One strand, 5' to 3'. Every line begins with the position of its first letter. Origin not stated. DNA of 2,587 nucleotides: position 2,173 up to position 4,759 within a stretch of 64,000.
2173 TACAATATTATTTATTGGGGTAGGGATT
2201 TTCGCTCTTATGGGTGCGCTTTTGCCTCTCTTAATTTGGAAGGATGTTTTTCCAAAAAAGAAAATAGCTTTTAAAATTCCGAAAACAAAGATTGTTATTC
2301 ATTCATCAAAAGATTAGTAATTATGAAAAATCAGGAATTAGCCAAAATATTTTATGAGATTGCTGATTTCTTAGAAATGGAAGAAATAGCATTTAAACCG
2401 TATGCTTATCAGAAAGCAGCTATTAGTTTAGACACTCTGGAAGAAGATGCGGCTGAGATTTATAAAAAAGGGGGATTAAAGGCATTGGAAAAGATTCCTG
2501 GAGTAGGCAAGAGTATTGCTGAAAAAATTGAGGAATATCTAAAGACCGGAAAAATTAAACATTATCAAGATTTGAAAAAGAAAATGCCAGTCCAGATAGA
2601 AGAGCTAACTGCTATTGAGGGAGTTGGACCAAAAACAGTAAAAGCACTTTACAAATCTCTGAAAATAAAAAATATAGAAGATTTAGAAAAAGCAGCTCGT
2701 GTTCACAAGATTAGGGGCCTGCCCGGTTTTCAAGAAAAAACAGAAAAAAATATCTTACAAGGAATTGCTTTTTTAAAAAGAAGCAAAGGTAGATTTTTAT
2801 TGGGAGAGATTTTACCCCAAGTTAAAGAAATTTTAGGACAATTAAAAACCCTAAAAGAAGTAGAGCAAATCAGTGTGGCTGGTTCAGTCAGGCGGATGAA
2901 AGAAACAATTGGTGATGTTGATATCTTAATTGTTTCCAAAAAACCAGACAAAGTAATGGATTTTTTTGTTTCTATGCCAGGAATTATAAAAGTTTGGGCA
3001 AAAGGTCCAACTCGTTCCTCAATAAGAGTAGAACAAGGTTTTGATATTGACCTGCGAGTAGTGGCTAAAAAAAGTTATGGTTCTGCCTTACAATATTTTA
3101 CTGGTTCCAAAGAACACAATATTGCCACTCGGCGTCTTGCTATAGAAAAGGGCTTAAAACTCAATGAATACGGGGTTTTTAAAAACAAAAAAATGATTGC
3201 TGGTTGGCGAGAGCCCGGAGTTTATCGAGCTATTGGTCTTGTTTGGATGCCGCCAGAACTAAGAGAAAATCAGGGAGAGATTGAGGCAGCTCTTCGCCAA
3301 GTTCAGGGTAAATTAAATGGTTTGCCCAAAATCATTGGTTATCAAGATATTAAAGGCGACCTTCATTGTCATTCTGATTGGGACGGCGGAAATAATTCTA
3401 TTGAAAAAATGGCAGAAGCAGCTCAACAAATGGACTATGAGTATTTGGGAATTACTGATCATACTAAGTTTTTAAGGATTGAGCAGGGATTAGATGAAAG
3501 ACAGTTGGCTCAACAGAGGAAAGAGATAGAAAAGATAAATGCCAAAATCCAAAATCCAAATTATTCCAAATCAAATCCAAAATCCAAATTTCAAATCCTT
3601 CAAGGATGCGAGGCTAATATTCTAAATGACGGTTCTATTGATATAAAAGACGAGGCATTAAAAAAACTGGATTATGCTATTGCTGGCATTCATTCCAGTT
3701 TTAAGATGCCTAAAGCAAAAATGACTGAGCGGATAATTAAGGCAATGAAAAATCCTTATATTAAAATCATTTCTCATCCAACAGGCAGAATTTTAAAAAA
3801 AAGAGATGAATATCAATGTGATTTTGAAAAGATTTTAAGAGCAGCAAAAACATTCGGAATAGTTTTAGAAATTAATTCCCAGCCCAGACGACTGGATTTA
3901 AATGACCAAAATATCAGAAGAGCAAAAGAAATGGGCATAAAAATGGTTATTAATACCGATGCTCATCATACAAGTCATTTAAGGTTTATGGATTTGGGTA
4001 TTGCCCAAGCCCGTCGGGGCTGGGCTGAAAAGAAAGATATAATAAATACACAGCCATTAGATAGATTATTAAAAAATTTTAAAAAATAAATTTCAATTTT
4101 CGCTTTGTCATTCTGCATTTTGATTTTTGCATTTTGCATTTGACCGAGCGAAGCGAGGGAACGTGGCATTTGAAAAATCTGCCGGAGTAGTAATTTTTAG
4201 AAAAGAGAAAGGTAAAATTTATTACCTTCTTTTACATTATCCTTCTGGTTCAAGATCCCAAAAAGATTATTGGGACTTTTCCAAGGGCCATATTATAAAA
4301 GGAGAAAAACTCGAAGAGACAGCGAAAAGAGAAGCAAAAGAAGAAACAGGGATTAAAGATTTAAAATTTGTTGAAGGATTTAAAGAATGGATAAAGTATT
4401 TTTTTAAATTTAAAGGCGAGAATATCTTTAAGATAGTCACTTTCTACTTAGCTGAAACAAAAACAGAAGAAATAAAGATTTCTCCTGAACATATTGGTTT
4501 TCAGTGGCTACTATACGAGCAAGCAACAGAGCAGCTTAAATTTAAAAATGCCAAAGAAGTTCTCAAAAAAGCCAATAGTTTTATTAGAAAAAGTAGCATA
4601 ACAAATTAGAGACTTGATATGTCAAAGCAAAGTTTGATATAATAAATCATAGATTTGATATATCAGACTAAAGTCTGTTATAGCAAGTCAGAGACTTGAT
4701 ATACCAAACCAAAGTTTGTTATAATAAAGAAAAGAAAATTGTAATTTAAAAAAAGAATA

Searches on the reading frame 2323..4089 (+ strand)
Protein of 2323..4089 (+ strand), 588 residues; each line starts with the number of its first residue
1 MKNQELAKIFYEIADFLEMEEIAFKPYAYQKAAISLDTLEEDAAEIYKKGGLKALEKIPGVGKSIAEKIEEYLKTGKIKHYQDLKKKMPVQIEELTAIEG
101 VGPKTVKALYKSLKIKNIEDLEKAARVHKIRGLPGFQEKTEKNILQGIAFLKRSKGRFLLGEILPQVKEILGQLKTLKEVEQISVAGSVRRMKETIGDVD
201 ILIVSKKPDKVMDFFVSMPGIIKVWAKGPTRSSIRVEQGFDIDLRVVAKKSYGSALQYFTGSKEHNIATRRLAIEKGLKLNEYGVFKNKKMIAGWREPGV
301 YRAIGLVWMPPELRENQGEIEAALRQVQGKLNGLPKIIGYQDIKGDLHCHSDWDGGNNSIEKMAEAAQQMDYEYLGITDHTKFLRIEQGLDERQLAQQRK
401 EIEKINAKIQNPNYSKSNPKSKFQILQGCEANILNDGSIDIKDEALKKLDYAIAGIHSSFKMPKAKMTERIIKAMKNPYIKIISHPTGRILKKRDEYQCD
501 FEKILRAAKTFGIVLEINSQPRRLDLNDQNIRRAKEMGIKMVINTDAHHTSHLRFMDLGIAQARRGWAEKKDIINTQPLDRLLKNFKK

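Call 11: search_protein_families(library=pfam, proteins=[window:2323-4089:+])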
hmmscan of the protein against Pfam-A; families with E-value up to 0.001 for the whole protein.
window:2323-4089:+ (588 aa): 10 families
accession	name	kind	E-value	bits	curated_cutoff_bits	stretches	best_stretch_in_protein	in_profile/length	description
PF14791.11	DNA_pol_B_thumb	-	5.1e-21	74.7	25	1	255-315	1-63/63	DNA polymerase beta thumb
PF14716.13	HHH_8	-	8.7e-20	71.3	30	1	1-77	1-72/73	Helix-hairpin-helix domain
PF14520.12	HHH_5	-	2e-13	51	27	1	93-146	2-53/57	Helix-hairpin-helix domain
PF02811.25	PHP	-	1.8e-10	41.8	26.4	1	346-519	1-163/164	PHP domain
PF00633.29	HHH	-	2.5e-09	36.9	24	1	84-110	2-28/30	Helix-hairpin-helix motif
PF12836.13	HHH_3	-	4.5e-06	27.1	27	0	53-86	14-48/65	Helix-hairpin-helix motif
PF12826.13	HHH_2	-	1.6e-05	25.4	27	0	52-78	34-60/64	Helix-hairpin-helix motif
PF14792.12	DNA_pol_B_palm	-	2e-05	25.2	25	1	169-207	13-51/113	DNA polymerase beta palm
PF11731.14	Cdd1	-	0.00012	22.7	25.5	0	51-92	4-41/86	Pathogenicity locus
PF10391.15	DNA_pol_lambd_f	-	0.00017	21.8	29.8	0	94-123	2-30/51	Fingers domain of DNA polymerase lambda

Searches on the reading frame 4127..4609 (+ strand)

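Call 11: search_protein_families(library=pfam, proteins=[window:4127-4609:+])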
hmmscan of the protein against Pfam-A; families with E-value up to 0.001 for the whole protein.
window:4127-4609:+ (160 aa): 1 family
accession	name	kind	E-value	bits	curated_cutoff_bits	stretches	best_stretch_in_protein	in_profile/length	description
PF00293.34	NUDIX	-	3.7e-19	69.5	21.1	1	17-144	4-129/134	NUDIX domain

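Call 87: search_protein_families(library=pfam, proteins=[window:4127-4609:+], max_evalue=0.001)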
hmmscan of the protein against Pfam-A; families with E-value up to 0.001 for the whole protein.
window:4127-4609:+ (160 aa): 1 family
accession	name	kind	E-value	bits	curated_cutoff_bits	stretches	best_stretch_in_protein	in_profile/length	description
PF00293.34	NUDIX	-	3.7e-19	69.5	21.1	1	17-144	4-129/134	NUDIX domain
